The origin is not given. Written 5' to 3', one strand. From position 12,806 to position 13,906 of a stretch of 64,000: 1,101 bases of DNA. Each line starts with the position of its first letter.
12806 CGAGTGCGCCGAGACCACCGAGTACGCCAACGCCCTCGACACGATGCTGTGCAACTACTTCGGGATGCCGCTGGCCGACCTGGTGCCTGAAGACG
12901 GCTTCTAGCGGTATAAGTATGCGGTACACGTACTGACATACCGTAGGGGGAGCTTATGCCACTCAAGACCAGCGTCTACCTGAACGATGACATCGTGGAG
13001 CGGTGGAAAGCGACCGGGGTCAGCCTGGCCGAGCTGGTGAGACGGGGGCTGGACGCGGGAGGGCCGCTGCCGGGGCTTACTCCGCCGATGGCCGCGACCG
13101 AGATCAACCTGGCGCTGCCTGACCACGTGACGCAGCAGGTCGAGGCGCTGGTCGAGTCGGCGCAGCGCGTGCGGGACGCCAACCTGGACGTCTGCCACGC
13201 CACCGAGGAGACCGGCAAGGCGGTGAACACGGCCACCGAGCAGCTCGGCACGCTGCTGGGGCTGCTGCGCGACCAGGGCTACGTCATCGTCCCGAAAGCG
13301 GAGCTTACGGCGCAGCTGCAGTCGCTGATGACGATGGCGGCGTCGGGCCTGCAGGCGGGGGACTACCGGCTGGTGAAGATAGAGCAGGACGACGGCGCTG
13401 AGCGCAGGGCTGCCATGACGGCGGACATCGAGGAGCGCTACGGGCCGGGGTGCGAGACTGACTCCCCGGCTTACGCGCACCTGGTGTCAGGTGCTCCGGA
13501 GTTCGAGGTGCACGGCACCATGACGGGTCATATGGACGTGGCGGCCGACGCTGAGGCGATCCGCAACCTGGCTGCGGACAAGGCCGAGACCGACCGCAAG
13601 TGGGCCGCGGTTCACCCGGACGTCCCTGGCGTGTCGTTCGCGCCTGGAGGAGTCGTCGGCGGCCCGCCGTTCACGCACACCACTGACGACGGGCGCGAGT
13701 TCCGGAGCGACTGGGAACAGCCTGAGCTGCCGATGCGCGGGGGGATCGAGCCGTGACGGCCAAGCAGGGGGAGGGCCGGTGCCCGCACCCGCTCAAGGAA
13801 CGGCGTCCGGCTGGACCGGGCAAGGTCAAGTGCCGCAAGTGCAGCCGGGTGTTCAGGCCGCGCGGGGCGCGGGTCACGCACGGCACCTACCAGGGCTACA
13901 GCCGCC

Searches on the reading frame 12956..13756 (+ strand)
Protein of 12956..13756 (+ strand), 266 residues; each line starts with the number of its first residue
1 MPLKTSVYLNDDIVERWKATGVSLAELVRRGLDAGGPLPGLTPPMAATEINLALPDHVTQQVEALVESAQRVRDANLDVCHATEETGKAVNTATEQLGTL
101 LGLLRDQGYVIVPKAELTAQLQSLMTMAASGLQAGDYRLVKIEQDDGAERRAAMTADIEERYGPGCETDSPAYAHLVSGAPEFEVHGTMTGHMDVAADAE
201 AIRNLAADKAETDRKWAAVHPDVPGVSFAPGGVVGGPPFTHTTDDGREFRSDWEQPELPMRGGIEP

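Call 9: search_protein_families(library=phrogs, proteins=[window:12956-13756:+])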
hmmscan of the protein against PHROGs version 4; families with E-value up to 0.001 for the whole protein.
window:12956-13756:+ (266 aa): 0 families

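Call 29: search_protein_families(library=pfam, alignment_id=A1, max_evalue=0.01)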
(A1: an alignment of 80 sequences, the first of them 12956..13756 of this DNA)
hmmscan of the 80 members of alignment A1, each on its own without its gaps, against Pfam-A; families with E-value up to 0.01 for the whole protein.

A. member 1, window:12956-13756:+ (266 aa): 0 families

B. families by the number of members that match (of 80 scanned): 18 families
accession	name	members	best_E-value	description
PF19800.4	DUF6283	1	3.2e-31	Family of unknown function (DUF6283)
PF07553.16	Lipoprotein_Ltp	1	1.5e-29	Host cell surface-exposed lipoprotein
PF24254.1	DUF7455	1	1.8e-12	Domain of unknown function (DUF7455)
PF18013.6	Phage_lysozyme2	1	1.8e-12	Phage tail lysozyme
PF13177.12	DNA_pol3_delta2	1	2e-11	DNA polymerase III, delta subunit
PF13578.12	Methyltransf_24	1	1.4e-09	Methyltransferase domain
PF12728.13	HTH_17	1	1.9e-07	Helix-turn-helix domain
PF10724.14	DUF2516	1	1.3e-06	Protein of unknown function (DUF2516)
PF01476.26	LysM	1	1.2e-05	LysM domain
PF04989.18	RMNT_CmcI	1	1.3e-05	Rhamnosyl O-methyltransferase/CmcI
PF00392.27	GntR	1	5.2e-05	Bacterial regulatory proteins, gntR family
PF18574.7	zf_C2HC_14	1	0.0011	C2HC Zing finger domain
PF02646.22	RmuC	1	0.0021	RmuC family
PF08279.18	HTH_11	1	0.0023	HTH domain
PF01807.25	Zn_ribbon_DnaG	1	0.0029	CHC2 zinc finger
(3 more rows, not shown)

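Call 63: search_solved_structures(query=window:12956-13756:+, max_evalue=10)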
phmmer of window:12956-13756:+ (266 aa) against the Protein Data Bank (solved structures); distinct sequences matched with E-value up to 10: 18.
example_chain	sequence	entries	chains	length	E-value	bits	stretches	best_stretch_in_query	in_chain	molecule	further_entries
7rjj_A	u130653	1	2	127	0.057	15.9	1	189-250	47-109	OmpA family protein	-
6kmu_G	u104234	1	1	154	0.56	12.7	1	57-125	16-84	Caspase-4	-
6kmv_U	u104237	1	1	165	0.65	12.5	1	57-125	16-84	Caspase-4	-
6kmv_E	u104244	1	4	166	0.66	12.4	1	57-125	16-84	Caspase-4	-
6kmv_B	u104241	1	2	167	0.67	12.4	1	57-125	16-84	Caspase-4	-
6kn1_A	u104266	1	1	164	0.67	12.4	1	57-125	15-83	Caspase-4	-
6kmv_I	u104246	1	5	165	0.68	12.4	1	57-125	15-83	Caspase-4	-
6kn1_C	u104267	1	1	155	0.77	12.2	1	59-125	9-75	Caspase-4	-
6kmu_C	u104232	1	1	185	0.83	12.1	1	58-125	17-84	Caspase-4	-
6kmu_A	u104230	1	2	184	0.86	12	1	58-125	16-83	Caspase-4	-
7puz_A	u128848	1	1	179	1.1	11.7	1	104-145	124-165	MICOS complex subunit MIC60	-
9cl9_A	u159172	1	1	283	1.4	11.3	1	10-72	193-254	Ribosomal large subunit pseudouridine synthase B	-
6kmv_J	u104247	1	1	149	1.6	11.1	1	60-125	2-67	Caspase-4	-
6kmv_R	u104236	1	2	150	1.7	11.1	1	60-125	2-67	Caspase-4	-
6ns7_A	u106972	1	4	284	1.7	11.1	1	57-124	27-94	Caspase-11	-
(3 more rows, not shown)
